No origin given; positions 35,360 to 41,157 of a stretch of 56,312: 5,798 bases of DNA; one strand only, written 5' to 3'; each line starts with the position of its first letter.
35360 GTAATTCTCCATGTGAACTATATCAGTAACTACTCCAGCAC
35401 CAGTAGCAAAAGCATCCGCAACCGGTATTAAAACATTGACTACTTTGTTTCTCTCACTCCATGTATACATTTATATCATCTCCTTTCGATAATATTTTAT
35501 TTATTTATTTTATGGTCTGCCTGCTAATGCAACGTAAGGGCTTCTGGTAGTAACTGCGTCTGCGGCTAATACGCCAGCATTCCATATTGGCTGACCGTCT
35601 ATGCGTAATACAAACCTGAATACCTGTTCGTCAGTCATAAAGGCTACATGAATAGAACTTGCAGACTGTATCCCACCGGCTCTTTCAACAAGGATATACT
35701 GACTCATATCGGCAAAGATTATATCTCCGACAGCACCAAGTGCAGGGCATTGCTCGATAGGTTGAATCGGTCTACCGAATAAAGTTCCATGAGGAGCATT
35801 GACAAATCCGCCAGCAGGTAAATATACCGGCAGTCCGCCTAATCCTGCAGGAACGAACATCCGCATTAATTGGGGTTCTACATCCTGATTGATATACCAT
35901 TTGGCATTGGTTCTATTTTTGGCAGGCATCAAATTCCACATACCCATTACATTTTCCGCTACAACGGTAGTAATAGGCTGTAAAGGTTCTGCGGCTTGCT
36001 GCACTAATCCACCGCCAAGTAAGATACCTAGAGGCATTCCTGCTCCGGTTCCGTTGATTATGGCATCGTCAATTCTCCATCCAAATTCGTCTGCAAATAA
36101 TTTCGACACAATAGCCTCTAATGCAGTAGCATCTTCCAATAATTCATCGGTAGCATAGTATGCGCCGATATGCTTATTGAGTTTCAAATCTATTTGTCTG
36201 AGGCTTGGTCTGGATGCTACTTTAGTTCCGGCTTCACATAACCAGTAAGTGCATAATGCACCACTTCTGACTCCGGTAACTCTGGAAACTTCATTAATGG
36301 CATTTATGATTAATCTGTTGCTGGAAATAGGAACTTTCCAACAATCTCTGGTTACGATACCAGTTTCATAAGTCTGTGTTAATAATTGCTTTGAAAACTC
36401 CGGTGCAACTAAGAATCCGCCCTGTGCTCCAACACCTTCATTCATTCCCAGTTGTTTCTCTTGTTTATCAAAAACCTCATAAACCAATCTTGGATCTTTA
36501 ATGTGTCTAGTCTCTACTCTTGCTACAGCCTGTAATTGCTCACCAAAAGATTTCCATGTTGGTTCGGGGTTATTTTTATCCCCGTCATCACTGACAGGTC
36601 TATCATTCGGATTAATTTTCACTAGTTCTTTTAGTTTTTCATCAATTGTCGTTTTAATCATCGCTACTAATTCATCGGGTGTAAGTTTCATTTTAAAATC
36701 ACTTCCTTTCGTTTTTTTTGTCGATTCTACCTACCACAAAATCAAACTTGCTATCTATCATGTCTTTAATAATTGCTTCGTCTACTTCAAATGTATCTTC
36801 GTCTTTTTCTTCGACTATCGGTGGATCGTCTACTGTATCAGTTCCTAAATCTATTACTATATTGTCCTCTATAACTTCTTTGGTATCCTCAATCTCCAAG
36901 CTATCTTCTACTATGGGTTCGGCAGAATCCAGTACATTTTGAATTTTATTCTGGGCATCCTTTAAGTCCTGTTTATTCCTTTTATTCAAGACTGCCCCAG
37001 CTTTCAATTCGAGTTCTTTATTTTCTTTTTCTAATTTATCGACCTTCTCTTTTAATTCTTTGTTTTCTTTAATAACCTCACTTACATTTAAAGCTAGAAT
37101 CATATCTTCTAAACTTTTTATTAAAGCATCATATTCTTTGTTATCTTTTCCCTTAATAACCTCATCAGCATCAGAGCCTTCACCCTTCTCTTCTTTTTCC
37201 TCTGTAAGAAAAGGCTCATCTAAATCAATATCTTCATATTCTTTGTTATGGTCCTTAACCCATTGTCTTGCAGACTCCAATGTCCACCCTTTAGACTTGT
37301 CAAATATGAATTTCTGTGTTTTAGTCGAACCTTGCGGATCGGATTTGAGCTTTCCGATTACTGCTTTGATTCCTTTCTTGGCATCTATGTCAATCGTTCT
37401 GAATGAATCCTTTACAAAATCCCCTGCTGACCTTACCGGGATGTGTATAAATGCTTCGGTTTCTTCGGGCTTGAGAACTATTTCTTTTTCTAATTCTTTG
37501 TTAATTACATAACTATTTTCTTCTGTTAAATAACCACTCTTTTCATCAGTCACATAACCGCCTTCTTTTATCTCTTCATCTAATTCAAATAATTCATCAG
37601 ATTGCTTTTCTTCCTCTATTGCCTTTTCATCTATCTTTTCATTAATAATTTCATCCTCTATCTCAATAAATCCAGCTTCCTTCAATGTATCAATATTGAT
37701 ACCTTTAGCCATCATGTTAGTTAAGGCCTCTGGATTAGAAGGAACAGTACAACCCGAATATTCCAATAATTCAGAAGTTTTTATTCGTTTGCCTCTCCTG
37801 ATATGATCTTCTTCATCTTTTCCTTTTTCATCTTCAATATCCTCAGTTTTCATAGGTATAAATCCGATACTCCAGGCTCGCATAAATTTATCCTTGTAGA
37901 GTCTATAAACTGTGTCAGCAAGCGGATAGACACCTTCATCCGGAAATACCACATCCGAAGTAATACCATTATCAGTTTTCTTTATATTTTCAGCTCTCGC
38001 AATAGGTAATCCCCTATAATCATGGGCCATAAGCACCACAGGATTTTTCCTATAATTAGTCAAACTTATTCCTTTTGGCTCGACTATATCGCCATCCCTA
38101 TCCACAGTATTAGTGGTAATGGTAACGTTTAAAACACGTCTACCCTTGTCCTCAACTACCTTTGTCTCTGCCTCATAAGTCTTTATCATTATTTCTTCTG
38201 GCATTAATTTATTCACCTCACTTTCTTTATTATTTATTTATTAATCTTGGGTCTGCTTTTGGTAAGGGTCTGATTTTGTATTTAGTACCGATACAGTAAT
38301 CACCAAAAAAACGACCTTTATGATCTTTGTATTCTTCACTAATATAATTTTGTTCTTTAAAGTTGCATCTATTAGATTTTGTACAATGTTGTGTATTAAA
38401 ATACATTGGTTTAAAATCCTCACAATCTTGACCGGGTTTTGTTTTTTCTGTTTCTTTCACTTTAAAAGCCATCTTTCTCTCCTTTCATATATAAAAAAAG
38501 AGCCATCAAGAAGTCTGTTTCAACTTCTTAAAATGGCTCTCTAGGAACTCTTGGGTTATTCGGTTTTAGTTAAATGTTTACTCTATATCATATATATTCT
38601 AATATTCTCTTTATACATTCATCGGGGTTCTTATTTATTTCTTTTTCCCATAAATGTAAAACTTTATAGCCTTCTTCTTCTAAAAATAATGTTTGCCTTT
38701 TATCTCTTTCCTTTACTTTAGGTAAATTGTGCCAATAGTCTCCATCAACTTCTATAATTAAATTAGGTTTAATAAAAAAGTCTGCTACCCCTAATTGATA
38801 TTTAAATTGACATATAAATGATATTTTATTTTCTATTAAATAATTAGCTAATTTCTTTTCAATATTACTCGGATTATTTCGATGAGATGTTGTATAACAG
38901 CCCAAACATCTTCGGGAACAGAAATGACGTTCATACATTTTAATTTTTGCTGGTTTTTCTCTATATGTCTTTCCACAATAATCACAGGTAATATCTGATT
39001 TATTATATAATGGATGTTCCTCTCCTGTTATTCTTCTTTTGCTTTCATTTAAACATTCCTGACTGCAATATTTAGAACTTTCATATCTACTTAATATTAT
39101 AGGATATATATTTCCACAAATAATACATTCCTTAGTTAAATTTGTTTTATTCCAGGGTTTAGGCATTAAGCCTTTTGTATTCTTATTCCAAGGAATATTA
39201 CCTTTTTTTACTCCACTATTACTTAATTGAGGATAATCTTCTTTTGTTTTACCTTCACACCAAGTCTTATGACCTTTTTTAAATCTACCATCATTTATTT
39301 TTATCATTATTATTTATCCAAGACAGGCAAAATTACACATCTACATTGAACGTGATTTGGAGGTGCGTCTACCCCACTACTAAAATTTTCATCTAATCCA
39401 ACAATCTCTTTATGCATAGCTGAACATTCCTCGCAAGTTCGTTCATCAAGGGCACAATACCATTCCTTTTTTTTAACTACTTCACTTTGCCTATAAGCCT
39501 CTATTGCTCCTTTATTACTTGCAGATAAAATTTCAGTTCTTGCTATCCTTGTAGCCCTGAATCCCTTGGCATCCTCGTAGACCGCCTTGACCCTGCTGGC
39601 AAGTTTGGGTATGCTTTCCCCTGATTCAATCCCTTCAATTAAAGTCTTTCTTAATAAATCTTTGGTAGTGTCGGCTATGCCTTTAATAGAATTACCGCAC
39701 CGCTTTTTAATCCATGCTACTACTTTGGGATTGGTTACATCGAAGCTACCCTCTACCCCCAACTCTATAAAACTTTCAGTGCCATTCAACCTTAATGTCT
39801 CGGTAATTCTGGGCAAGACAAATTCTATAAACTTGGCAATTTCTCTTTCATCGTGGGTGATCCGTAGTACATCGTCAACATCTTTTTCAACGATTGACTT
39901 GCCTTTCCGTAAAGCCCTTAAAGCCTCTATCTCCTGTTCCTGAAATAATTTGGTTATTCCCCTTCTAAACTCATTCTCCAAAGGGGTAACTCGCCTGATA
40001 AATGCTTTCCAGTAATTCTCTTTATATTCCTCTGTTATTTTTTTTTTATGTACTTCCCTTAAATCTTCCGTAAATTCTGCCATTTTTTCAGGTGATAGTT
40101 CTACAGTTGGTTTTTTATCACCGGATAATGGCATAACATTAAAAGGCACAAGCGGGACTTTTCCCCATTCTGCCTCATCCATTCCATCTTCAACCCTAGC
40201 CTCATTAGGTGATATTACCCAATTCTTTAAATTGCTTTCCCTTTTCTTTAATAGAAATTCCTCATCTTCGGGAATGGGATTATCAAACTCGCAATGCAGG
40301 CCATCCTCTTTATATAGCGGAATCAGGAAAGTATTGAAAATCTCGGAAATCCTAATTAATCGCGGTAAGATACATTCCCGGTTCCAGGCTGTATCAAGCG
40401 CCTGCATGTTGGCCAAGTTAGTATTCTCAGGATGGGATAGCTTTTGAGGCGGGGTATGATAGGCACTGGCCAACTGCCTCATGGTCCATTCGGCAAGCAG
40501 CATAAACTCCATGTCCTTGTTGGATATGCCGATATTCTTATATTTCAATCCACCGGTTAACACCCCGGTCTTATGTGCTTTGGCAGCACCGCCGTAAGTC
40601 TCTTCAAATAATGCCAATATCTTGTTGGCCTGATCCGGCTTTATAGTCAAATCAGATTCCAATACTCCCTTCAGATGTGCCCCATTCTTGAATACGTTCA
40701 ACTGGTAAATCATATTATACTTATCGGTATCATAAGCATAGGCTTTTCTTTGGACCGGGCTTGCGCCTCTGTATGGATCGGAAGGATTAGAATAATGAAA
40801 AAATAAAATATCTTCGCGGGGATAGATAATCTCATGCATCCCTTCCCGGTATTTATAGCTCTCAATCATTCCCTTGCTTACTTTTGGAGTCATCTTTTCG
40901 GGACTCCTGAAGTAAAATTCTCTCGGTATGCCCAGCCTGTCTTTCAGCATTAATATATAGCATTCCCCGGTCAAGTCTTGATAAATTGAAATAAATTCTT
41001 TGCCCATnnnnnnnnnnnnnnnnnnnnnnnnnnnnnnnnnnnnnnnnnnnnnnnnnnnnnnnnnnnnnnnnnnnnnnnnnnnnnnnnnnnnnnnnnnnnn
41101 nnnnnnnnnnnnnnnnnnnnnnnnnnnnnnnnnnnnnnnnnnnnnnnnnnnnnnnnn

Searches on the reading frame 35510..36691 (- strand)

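Call 34: search_protein_families(library=phrogs, proteins=[window:35510-36691:-], max_evalue=0.00001)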
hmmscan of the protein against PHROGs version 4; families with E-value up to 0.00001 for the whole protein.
window:35510-36691:- (393 aa): 2 families
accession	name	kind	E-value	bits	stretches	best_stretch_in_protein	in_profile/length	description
phrog_10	-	head and packaging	2.4e-31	110.5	1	16-381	310-637/752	major head protein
phrog_617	-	head and packaging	4e-10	40.2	1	147-336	396-575/626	major head protein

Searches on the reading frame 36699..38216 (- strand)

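Call 34: search_protein_families(library=phrogs, proteins=[window:36699-38216:-], max_evalue=0.00001)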
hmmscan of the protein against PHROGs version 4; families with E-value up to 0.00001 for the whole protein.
window:36699-38216:- (505 aa): 4 families
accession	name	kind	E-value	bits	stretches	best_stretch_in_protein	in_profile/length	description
phrog_80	-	head and packaging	1.6e-18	68.2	1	4-249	212-420/607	head maturation protease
phrog_617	-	head and packaging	2.8e-14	53.9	1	23-325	22-245/626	major head protein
phrog_11321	-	unknown function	1.8e-13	51.6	1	31-220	5-193/327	-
phrog_3244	-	head and packaging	7.7e-07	30.1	1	57-165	69-176/326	head maturation protease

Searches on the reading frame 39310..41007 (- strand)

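Call 34: search_protein_families(library=phrogs, proteins=[window:39310-41007:-], max_evalue=0.00001)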
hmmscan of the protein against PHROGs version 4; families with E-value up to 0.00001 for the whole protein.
window:39310-41007:- (565 aa): 24 families
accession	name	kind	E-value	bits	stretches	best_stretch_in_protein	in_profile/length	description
phrog_2662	-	head and packaging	6.2e-91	307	1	6-563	125-709/717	portal protein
phrog_12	-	head and packaging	1.3e-49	170.8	1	12-436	153-519/646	portal protein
phrog_2468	-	head and packaging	2.4e-36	126.7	1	313-565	8-275/303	head morphogenesis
phrog_3517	-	head and packaging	4.4e-29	102.9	2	475-564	225-330/371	head morphogenesis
phrog_6577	-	unknown function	1.5e-26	94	1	352-563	43-230/1066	-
phrog_115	-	head and packaging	2.1e-22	81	1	445-564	203-319/665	minor head protein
phrog_5929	-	head and packaging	5.8e-21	75.8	1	102-298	8-206/228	portal protein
phrog_595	-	head and packaging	1.1e-20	75.5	1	436-565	173-300/513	head maturation protease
phrog_4728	-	head and packaging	1.9e-19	70.9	1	441-564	177-301/591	head morphogenesis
phrog_19480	-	head and packaging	5.9e-14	52.2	1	433-562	615-736/737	head morphogenesis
phrog_758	-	head and packaging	2.9e-13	50.8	1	440-563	166-291/326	head morphogenesis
phrog_2841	-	head and packaging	3.9e-13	50.3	1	450-564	197-308/525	minor head protein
phrog_1657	-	head and packaging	2.8e-11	44.3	1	464-563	197-299/337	head morphogenesis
phrog_241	-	head and packaging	4.8e-11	43.4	1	441-564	146-275/679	head morphogenesis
phrog_19443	-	head and packaging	8.2e-09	35.4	1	443-565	163-287/579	minor head protein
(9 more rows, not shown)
